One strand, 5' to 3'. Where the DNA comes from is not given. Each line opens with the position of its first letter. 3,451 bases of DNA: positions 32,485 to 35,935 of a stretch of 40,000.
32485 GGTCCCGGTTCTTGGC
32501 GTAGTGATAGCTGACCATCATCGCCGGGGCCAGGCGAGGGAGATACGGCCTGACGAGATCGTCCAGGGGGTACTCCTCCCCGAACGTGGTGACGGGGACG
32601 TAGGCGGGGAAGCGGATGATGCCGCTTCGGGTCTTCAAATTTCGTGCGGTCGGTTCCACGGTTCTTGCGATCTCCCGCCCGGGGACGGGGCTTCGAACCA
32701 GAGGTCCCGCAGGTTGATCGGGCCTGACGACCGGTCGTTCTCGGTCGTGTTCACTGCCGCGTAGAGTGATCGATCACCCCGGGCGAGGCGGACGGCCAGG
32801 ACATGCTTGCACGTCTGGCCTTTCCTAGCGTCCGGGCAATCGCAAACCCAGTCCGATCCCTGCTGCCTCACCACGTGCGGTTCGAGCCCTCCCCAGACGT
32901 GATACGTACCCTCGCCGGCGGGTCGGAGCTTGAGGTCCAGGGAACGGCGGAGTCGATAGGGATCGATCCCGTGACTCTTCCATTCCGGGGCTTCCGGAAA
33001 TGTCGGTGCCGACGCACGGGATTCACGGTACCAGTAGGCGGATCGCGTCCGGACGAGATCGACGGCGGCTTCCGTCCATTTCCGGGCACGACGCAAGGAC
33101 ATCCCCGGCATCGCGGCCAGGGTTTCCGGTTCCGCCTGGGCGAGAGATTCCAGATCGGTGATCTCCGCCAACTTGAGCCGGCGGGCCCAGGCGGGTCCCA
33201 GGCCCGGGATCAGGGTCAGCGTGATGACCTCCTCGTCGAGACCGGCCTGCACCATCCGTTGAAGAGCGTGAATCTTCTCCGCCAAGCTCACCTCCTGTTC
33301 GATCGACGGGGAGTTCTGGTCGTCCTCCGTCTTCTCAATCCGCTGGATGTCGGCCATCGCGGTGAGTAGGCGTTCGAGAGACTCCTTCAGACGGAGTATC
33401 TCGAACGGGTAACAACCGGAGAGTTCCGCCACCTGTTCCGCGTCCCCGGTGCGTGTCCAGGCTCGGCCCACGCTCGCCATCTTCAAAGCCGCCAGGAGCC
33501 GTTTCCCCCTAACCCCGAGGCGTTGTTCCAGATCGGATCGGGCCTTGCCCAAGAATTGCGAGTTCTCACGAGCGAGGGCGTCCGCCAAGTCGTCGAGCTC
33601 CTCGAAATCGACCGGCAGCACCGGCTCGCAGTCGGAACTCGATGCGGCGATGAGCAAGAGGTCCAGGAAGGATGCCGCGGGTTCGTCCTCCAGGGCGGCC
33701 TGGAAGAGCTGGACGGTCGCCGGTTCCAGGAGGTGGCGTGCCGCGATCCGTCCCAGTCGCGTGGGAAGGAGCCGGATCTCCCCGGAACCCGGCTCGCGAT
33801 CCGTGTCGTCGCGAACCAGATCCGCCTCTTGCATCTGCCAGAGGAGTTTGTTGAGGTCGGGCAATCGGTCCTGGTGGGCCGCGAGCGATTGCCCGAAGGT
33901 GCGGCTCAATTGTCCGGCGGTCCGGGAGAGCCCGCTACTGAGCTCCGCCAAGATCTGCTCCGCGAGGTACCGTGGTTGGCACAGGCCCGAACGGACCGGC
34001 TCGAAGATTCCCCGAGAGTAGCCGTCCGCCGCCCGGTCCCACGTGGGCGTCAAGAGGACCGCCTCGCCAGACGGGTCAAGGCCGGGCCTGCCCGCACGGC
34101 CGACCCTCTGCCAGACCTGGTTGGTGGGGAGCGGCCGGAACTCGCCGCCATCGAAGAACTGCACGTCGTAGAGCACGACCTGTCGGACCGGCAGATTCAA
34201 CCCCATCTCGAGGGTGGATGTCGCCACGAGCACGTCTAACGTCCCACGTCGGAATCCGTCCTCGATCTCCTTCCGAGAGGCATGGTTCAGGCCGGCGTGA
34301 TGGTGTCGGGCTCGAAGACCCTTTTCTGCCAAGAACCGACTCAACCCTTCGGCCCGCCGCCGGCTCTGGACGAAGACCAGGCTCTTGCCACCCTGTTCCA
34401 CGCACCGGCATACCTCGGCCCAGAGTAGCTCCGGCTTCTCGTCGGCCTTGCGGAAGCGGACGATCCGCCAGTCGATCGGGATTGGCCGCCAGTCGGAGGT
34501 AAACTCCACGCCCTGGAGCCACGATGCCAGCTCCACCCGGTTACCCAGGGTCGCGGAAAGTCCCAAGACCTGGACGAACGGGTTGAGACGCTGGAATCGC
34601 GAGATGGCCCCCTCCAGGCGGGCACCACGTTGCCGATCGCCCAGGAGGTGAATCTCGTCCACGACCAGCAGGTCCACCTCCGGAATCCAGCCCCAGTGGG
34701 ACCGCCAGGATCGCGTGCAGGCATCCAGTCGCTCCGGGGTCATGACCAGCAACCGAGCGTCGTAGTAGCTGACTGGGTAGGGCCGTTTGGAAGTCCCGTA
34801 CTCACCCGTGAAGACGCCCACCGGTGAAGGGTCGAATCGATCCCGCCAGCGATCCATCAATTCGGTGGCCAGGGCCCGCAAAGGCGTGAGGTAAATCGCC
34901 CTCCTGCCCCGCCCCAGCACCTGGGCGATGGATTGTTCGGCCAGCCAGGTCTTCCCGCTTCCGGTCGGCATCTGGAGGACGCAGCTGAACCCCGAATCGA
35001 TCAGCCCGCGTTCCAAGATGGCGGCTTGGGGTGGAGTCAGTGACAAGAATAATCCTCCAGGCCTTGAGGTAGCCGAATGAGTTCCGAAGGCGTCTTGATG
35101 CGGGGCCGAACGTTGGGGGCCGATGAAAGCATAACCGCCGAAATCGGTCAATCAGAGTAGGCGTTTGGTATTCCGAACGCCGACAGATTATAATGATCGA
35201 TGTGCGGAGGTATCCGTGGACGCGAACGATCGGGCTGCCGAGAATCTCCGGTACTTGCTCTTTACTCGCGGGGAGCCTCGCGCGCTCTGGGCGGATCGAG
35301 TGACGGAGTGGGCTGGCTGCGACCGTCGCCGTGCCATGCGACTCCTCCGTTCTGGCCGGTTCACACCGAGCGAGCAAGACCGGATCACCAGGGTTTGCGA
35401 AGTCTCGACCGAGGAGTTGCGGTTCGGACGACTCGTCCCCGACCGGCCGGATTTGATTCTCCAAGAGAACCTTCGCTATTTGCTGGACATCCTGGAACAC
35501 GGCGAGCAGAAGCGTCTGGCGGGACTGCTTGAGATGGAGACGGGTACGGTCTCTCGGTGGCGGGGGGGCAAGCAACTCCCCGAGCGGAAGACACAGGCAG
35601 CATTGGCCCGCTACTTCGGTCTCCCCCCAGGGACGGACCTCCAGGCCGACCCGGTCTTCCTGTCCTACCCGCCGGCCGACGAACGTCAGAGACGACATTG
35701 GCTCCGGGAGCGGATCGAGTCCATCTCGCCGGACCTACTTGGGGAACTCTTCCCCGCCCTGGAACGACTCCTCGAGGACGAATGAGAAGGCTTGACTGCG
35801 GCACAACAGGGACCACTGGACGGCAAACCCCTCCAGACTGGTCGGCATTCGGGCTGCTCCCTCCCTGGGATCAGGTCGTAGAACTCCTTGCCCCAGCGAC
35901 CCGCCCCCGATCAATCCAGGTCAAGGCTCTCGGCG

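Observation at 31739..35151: Second DpdA-like TGT overlapping a SWIM-finger Ski2-like helicase in a separate, divergently regulated operon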

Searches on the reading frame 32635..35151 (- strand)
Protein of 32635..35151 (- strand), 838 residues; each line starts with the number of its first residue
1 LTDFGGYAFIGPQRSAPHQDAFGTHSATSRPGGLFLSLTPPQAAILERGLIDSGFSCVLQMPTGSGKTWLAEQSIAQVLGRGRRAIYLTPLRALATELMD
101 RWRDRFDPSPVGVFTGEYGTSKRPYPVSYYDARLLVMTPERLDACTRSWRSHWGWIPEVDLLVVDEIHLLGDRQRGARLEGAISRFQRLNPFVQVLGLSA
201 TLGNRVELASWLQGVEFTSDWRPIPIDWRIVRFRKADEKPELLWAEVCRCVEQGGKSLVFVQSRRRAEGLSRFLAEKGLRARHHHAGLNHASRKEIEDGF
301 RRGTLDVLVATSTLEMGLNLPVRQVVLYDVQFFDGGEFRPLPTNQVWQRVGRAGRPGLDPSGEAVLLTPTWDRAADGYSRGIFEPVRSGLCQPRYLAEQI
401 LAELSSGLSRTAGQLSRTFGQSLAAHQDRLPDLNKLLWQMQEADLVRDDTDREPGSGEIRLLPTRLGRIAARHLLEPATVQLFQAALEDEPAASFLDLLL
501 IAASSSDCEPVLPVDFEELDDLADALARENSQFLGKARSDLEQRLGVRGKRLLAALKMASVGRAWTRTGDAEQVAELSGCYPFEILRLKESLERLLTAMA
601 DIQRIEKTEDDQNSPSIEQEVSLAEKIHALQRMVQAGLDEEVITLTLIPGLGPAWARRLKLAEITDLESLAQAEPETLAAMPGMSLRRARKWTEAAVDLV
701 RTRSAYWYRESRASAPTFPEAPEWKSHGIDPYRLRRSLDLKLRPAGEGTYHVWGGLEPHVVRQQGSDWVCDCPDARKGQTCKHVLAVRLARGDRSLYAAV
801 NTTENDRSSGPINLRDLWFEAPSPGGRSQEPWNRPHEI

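Call 4: search_protein_families(library=pfam, proteins=[window:32635-35151:-], max_evalue=0.01)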
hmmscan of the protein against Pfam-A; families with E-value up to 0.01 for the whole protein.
window:32635-35151:- (838 aa): 6 families
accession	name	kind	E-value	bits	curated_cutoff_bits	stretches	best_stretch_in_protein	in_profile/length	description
PF00270.35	DEAD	-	5.7e-27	94.9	26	1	39-206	1-164/167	DEAD/DEAH box helicase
PF00271.37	Helicase_C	-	2e-20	73.5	23.5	1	244-357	7-110/110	Helicase conserved C-terminal domain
PF04851.21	ResIII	-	1e-09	38.9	22.5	1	55-202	24-162/164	Type III restriction enzyme, res subunit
PF14520.12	HHH_5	-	1.3e-09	38.8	27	1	644-696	3-55/57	Helix-hairpin-helix domain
PF22527.2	DEXQc_Suv3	-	1.4e-07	31.7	27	1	62-179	21-114/154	DEXQ-box helicase domain of Suv3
PF04434.22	SWIM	-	0.00023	21.1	19.6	1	750-787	1-33/38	SWIM zinc finger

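Call 7: search_protein_families(library=padloc, proteins=[window:32635-35151:-], max_evalue=0.01)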
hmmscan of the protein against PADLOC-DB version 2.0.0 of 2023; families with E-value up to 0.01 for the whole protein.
window:32635-35151:- (838 aa): 58 families (the best 25 are shown)
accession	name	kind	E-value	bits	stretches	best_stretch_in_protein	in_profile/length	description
PDLC00194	HamB1|HamB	-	2.4e-42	142.9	2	37-237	228-431/995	DEAD-box helicase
PDLC02503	BrxHI|BrxHII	-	4.5e-36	122.4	1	38-320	25-314/698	BrxHI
PDLC04531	PDC-M23B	-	1.4e-30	104.1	2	30-215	288-484/1060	-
PDLC03960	SngC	-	1.4e-29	101.4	1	37-451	24-474/720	-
PDLC00186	HamB1|HamB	-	4.6e-29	99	2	62-204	169-309/864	DEAD-box helicase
PDLC00200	HamB2|HamB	-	1.4e-27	94.1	2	61-207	168-312/865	DEAD-box helicase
PDLC00174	HamB1|HamB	-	3.9e-26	89.2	2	51-227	315-498/1163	DEAD-box helicase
PDLC00187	HamB1|HamB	-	3.9e-25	86.3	2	58-212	160-306/851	DEAD-box helicase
PDLC02870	DpdF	-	1.8e-24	84.1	1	39-368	15-330/534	DpdF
PDLC00188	HamB1|HamB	-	2.3e-23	80.3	2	38-214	243-421/1037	DEAD-box helicase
PDLC00192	HamB1|HamB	-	2.4e-23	79.8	2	42-223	273-458/1104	DEAD-box helicase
PDLC02501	BrxHI|BrxHII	-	9.7e-23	78.2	1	53-355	37-341/925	BrxHI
PDLC02864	DpdF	-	3.9e-22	76.8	1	38-366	23-336/610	DpdF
PDLC00178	HamB1|HamB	-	1.5e-19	67.5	2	38-213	246-423/830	DEAD-box helicase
PDLC02861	DpdF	-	1.2e-17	61.5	1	42-368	33-343/611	DpdF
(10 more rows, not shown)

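Call 8: search_protein_families(library=ncbifam, proteins=[window:32635-35151:-], max_evalue=0.01)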
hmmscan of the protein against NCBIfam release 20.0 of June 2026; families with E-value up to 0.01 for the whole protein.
window:32635-35151:- (838 aa): 49 families (the best 25 are shown)
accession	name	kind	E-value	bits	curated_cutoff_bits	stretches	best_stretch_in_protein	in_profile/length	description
NF002654.0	PRK02362.1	equivalog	3.5e-98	329.8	887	2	282-683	307-692/739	ATP-dependent DNA helicase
NF001308.0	PRK00254.1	equivalog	5.7e-67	226.5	1216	2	37-277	23-261/720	ATP-dependent DNA helicase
NF040935.1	helicase_Hel308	equivalog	5.2e-64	216.6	1200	2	37-276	26-269/704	ATP-dependent DNA helicase Hel308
NF002251.0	PRK01172.1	equivalog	1.2e-63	215.4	891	2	55-275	38-257/674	ATP-dependent DNA helicase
TIGR04121.1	DEXH_lig_assoc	equivalog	1.1e-32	112.7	850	1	52-354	26-344/804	ligase-associated DNA damage response DEXH box helicase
NF010338.0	PRK13767.1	equivalog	7.6e-22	77.4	849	1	134-354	150-383/877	ATP-dependent helicase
NF008279.0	PRK11057.1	equivalog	9.6e-17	60.6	1015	1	42-368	30-340/608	ATP-dependent DNA helicase RecQ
TIGR00614.1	recQ_fam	subfamily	4.6e-16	58.7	219.8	1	42-360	16-324/470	RecQ family ATP-dependent DNA helicase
TIGR01389.1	recQ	equivalog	2.6e-15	55.9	640.2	1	40-366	16-326/591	DNA helicase RecQ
NF010337.0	PRK13766.1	equivalog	6.9e-14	50.9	610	2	253-367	365-476/781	Hef nuclease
NF003673.1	PRK05298.1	equivalog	1.5e-13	50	743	1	229-355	418-541/653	excinuclease ABC subunit UvrB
TIGR00631.1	uvrb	equivalog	5.2e-12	44.8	750.1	1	222-355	411-541/658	excinuclease ABC subunit UvrB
TIGR02621.3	cas3_GSU0051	exception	1.1e-10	41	400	1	148-390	157-405/854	type I-G CRISPR-associated helicase/endonuclease Cas3g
TIGR03817.1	DECH_helic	hypoth_equivalog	5.1e-10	38.2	874.1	1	249-359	266-376/742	helicase/secretion neighborhood putative DEAH-box helicase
NF007284.0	PRK09751.1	equivalog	1.5e-09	35.7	1496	2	278-355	349-418/1538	ATP-dependent helicase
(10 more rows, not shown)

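Call 86: search_solved_structures(query=window:32635-35046:-, max_evalue=1e-10)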
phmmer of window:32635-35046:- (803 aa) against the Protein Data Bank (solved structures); distinct sequences matched with E-value up to 1e-10: 60.
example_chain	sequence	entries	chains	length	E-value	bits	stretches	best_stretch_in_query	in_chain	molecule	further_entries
8alz_B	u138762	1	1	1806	4.2e-75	256.7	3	16-231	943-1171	Activating signal cointegrator 1 complex subunit 3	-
7zpq_CA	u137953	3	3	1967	1.9e-65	224.8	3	20-198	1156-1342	SLH1 isoform 1 | RQC trigger complex helicase SLH1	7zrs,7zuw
2p6r_A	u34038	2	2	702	2e-64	221.4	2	3-239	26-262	afUHEL308 HELICASE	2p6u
9b15_A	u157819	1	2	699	9.9e-64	219.1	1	3-648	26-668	ATP-dependent DNA helicase Hel308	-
2zj2_A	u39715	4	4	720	7.6e-58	199.7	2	2-242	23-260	Putative ski2-type helicase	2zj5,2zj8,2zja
4f92_B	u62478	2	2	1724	3.2e-57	197.6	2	21-209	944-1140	U5 small nuclear ribonucleoprotein 200 kDa helicase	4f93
6qdv_B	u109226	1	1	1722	3.2e-57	197.6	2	21-209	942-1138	U5 small nuclear ribonucleoprotein 200 kDa helicase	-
4f91_B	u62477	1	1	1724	3.2e-57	197.6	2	21-209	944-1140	U5 small nuclear ribonucleoprotein 200 kDa helicase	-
5urj_A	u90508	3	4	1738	3.4e-57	197.5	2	21-209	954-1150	U5 small nuclear ribonucleoprotein 200 kDa helicase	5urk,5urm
4kit_B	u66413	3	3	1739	3.4e-57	197.5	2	21-209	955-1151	U5 small nuclear ribonucleoprotein 200 kDa helicase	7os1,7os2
6s8q_B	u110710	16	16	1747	3.5e-57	197.5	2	21-209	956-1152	U5 small nuclear ribonucleoprotein 200 kDa helicase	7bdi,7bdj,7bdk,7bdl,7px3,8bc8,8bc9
6s8o_B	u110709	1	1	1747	5.4e-57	196.8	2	21-209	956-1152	U5 small nuclear ribonucleoprotein 200 kDa helicase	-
6s9i_B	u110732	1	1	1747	5.7e-57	196.8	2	21-209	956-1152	U5 small nuclear ribonucleoprotein 200 kDa helicase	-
3jcr_C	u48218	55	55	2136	9e-57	196.1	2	21-209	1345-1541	hBrr2 | U5 small nuclear ribonucleoprotein 200 kDa helicase | Brr2, U5 small nuclear ribonucleoprotein 200 kDa helicase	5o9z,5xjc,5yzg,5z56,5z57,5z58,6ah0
6qv3_A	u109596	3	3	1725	4.9e-53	183.8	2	13-255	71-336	Pre-mRNA splicing helicase-like protein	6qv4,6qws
8vx9_B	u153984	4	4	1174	2.9e-20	75.4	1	5-199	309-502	HamB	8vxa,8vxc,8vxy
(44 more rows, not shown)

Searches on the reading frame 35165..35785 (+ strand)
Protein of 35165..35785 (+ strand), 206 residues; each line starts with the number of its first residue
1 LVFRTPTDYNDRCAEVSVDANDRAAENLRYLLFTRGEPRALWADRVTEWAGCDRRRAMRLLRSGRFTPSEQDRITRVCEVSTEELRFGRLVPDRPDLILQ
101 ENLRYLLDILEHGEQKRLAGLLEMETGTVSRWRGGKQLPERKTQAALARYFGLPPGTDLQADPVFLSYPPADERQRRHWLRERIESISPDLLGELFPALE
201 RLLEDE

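Call 4: search_protein_families(library=pfam, proteins=[window:35165-35785:+], max_evalue=0.01)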
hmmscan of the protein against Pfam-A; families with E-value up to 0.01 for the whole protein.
window:35165-35785:+ (206 aa): 1 family
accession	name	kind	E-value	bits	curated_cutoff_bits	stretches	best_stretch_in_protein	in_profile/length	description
PF13560.12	HTH_31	-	1e-05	26.2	27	1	115-155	17-58/64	Helix-turn-helix domain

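Call 7: search_protein_families(library=padloc, proteins=[window:35165-35785:+], max_evalue=0.01)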
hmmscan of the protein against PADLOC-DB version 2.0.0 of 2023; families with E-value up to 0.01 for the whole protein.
window:35165-35785:+ (206 aa): 3 families
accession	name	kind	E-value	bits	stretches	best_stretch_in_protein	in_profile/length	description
PDLC03956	RmrA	-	0.00039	17.6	1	115-155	25-65/399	-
PDLC03951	RmrA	-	0.00068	16.7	1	115-154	24-63/400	-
PDLC03948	RmrA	-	0.0027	14.6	1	115-155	24-64/397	-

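Call 8: search_protein_families(library=ncbifam, proteins=[window:35165-35785:+], max_evalue=0.01)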
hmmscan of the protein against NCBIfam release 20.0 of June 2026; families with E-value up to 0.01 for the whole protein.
window:35165-35785:+ (206 aa): 0 families

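Call 87: search_protein_families(library=pfam, proteins=[window:35216-35785:+], max_evalue=0.01)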
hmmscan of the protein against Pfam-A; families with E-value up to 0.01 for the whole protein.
window:35216-35785:+ (189 aa): 1 family
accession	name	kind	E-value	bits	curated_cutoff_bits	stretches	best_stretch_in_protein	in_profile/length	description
PF13560.12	HTH_31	-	7.6e-06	26.6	27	1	98-138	17-58/64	Helix-turn-helix domain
